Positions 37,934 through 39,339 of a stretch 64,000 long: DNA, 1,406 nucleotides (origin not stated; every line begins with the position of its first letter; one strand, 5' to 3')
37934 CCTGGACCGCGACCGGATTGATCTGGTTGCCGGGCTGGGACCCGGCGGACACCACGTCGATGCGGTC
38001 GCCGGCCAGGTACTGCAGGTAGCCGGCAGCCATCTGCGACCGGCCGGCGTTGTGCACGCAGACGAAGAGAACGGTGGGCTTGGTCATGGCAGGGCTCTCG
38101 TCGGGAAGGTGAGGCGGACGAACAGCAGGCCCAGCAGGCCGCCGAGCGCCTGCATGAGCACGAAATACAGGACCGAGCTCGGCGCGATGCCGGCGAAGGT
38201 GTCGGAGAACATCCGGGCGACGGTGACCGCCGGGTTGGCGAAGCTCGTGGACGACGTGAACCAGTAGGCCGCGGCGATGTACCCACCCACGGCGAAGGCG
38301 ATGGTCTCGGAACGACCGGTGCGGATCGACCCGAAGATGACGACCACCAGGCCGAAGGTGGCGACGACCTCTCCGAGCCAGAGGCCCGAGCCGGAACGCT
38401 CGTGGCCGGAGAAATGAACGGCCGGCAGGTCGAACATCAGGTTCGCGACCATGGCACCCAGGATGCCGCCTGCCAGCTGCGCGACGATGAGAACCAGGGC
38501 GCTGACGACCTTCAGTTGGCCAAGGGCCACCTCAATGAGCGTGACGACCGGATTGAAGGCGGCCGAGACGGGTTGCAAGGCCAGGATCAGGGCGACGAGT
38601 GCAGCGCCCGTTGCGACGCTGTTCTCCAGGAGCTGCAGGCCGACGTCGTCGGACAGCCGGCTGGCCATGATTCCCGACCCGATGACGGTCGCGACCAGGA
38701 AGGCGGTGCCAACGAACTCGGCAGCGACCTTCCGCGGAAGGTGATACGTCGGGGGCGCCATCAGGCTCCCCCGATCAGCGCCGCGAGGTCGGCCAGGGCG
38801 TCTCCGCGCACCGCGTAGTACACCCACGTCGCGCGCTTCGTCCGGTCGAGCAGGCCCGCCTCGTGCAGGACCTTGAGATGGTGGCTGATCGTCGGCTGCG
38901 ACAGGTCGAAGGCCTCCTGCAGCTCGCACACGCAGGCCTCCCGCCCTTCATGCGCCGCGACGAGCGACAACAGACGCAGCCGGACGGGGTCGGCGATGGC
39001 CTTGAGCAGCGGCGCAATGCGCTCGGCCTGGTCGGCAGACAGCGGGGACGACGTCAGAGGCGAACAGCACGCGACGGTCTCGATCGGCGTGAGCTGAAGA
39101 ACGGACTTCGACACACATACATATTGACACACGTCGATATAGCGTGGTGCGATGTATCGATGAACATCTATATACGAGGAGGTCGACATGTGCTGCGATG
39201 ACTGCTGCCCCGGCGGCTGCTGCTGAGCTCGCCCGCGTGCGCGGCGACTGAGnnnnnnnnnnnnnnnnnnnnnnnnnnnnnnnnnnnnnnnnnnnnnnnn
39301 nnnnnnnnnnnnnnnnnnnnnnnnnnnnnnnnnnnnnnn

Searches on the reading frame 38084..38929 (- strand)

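Call 12: search_protein_families(library=pfam, proteins=[window:38084-38929:-], max_evalue=0.01)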
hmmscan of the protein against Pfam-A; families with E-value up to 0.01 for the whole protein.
window:38084-38929:- (281 aa): 1 family
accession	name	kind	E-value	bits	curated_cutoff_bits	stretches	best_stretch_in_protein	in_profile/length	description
PF00230.25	MIP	-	5.5e-19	69.3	25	2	65-206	8-155/222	Major intrinsic protein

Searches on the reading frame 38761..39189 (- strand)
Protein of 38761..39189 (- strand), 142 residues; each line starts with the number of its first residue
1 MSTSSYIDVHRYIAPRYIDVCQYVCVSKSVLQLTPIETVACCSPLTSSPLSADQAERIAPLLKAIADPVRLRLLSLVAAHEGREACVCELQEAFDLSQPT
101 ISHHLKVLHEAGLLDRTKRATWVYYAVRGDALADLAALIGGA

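Call 12: search_protein_families(library=pfam, proteins=[window:38761-39189:-], max_evalue=0.01)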
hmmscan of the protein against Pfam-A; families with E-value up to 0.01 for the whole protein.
window:38761-39189:- (142 aa): 8 families
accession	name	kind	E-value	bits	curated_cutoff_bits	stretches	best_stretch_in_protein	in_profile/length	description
PF01022.26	HTH_5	-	2.9e-16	59.5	22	1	67-115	1-46/47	Bacterial regulatory protein, arsR family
PF12840.13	HTH_20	-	4.9e-12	46.1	27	1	65-116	1-50/51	Helix-turn-helix domain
PF12802.13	MarR_2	-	4.5e-06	27.2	27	1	69-118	6-54/61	MarR family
PF13601.12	HTH_34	-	0.00071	20.1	27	1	69-119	1-49/80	Winged helix DNA-binding domain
PF01047.28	MarR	-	0.0012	19.1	24.6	1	73-119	8-52/59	MarR family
PF09339.16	HTH_IclR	-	0.0019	18.4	22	1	71-116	6-50/52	IclR helix-turn-helix domain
PF13412.12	HTH_24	-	0.0039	17.2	21.9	1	87-114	20-47/48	Winged helix-turn-helix DNA-binding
PF01978.25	TrmB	-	0.0099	16.2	25.6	0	85-127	23-65/68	Sugar-specific transcriptional regulator TrmB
